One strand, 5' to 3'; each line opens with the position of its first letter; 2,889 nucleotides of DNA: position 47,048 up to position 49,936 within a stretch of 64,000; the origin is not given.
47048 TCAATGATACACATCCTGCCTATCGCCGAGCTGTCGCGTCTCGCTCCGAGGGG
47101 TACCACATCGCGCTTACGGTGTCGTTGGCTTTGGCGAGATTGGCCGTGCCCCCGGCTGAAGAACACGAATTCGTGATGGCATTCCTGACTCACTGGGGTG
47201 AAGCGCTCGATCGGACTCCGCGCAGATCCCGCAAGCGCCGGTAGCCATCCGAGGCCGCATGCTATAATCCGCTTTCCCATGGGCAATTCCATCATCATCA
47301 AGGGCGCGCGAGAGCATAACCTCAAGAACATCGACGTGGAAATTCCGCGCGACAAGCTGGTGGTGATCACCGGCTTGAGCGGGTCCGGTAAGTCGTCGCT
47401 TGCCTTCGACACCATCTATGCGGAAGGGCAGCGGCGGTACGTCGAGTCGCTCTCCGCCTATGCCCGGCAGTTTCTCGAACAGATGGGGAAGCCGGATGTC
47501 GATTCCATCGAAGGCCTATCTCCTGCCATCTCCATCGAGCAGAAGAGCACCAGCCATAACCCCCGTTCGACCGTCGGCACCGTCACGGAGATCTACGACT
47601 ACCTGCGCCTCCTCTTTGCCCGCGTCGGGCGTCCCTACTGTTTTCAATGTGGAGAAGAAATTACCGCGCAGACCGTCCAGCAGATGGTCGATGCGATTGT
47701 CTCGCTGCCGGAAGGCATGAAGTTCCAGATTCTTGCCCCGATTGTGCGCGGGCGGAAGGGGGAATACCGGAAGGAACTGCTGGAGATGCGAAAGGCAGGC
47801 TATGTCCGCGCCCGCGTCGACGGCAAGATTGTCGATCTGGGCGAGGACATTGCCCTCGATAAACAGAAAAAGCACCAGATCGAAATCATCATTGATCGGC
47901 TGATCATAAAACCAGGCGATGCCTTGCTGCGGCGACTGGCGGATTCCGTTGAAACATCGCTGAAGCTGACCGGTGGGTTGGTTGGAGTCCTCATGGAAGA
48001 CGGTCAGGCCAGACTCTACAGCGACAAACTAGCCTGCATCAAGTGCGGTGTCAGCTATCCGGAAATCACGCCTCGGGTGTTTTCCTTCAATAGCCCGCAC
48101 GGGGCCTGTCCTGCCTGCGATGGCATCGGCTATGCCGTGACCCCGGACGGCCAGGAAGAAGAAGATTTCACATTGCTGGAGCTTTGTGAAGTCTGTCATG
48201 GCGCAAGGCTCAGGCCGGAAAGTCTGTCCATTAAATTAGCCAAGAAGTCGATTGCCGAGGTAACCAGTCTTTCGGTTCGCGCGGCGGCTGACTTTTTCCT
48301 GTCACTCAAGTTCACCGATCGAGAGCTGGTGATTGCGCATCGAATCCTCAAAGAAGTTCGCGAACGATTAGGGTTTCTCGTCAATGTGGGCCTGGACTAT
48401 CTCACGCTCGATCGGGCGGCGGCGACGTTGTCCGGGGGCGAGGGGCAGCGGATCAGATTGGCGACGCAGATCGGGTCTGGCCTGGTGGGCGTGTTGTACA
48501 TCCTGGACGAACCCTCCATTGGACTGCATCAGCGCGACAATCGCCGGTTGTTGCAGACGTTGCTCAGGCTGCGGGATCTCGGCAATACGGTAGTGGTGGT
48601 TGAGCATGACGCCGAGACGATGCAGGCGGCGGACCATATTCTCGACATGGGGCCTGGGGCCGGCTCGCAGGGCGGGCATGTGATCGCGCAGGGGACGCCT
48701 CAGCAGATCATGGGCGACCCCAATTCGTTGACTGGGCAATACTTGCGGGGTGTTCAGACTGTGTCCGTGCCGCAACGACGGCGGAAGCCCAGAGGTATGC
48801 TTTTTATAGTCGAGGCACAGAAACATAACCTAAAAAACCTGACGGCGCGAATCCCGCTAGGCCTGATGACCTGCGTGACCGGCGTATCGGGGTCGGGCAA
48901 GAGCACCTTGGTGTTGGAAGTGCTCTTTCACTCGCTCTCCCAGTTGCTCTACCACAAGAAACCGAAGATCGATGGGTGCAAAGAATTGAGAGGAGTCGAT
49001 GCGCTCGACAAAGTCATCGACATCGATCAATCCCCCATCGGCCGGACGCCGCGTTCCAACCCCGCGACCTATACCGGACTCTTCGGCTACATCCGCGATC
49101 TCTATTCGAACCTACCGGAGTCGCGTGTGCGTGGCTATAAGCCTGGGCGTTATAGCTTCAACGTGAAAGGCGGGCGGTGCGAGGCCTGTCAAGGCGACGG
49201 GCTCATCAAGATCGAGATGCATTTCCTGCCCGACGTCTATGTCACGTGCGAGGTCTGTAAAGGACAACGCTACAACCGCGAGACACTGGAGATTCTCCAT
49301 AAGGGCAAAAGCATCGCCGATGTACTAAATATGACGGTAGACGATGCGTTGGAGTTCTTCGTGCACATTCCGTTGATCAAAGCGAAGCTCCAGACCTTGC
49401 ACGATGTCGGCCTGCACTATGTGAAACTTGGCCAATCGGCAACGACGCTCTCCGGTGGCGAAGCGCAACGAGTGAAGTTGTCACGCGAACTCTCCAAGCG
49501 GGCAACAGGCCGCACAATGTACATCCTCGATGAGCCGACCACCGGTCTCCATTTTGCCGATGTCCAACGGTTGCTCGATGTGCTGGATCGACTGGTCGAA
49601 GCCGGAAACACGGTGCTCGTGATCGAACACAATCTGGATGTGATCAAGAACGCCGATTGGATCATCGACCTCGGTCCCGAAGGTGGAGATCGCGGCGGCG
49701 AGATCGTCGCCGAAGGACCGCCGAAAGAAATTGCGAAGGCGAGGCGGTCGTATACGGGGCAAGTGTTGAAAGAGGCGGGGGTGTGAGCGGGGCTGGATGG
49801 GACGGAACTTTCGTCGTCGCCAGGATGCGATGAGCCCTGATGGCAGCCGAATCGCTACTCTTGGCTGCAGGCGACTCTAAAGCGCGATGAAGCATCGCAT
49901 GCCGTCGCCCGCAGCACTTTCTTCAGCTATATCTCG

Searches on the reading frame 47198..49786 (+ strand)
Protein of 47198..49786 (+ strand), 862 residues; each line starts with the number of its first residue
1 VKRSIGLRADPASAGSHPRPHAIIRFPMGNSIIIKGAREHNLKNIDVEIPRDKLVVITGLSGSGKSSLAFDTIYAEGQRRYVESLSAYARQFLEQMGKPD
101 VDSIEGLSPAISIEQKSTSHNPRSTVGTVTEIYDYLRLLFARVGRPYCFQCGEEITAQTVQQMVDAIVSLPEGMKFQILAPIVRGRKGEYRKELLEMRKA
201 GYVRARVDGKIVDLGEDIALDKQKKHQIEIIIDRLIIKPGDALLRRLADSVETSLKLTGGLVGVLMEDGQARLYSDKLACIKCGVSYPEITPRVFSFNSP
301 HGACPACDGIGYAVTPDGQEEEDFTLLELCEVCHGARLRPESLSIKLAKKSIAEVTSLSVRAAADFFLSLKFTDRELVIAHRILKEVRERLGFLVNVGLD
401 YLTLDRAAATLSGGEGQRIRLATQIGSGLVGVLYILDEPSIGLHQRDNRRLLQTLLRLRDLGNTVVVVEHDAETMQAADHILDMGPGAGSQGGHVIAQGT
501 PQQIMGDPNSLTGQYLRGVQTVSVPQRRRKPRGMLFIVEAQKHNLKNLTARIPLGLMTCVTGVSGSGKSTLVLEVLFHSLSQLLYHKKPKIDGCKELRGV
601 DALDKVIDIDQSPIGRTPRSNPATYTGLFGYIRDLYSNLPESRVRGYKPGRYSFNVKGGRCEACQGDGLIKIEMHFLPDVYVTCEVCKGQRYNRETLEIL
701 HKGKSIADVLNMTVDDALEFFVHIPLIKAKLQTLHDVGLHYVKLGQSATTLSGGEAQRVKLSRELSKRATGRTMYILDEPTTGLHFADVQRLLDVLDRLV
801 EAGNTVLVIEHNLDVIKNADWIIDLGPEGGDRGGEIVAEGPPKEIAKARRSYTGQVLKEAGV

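Call 7: search_protein_families(library=pfam, proteins=[window:47198-49786:+], max_evalue=0.01)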
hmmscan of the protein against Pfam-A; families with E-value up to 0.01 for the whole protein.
window:47198-49786:+ (862 aa): 19 families
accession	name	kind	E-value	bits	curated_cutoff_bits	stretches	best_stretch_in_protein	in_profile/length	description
PF17760.6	UvrA_inter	-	4.7e-37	126.7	23.3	1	158-267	1-108/109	UvrA interaction domain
PF00005.33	ABC_tran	-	1.1e-19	71.8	25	2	730-782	88-137/137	ABC transporter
PF02463.25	SMC_N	-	1e-10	41.8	40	0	32-483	5-210/220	RecF/RecN/SMC N terminal domain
PF13191.12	AAA_16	-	3.8e-09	37.7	32.6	0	544-579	11-48/167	AAA ATPase domain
PF13555.12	AAA_29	-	6e-08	32.8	27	1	555-572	23-39/61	P-loop containing region of AAA domain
PF20703.3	nSTAND1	-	3.6e-06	27.3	27.1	0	38-78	19-59/379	Novel STAND NTPase 1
PF03193.22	RsgA_GTPase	-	2.2e-05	24.8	30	0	536-574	88-125/174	RsgA GTPase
PF00684.25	DnaJ_CXXCXGXG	-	4.3e-05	24.1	32.7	0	660-691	17-51/65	DnaJ central domain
PF13481.12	AAA_25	-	4.6e-05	23.6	27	0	550-579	27-57/195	AAA domain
PF13476.12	AAA_23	-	7.8e-05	23.8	27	0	31-68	1-35/201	AAA domain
PF13304.12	AAA_21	-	0.00017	22.2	27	0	767-808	254-295/304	AAA domain, putative AbiEii toxin, Type IV TA system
PF12399.14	BCA_ABC_TP_C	-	0.00083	19.3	25.5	0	495-508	2-15/27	Branched-chain amino acid ATP-binding cassette transporter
PF01583.26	APS_kinase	-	0.0009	19.7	21.1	0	54-71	4-21/152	Adenylylsulphate kinase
PF06745.19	ATPase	-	0.00091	19.1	26.6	0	550-581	14-45/231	KaiC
PF20720.3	nSTAND3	-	0.0011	19.1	27.2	0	51-74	16-39/155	Novel STAND NTPase 3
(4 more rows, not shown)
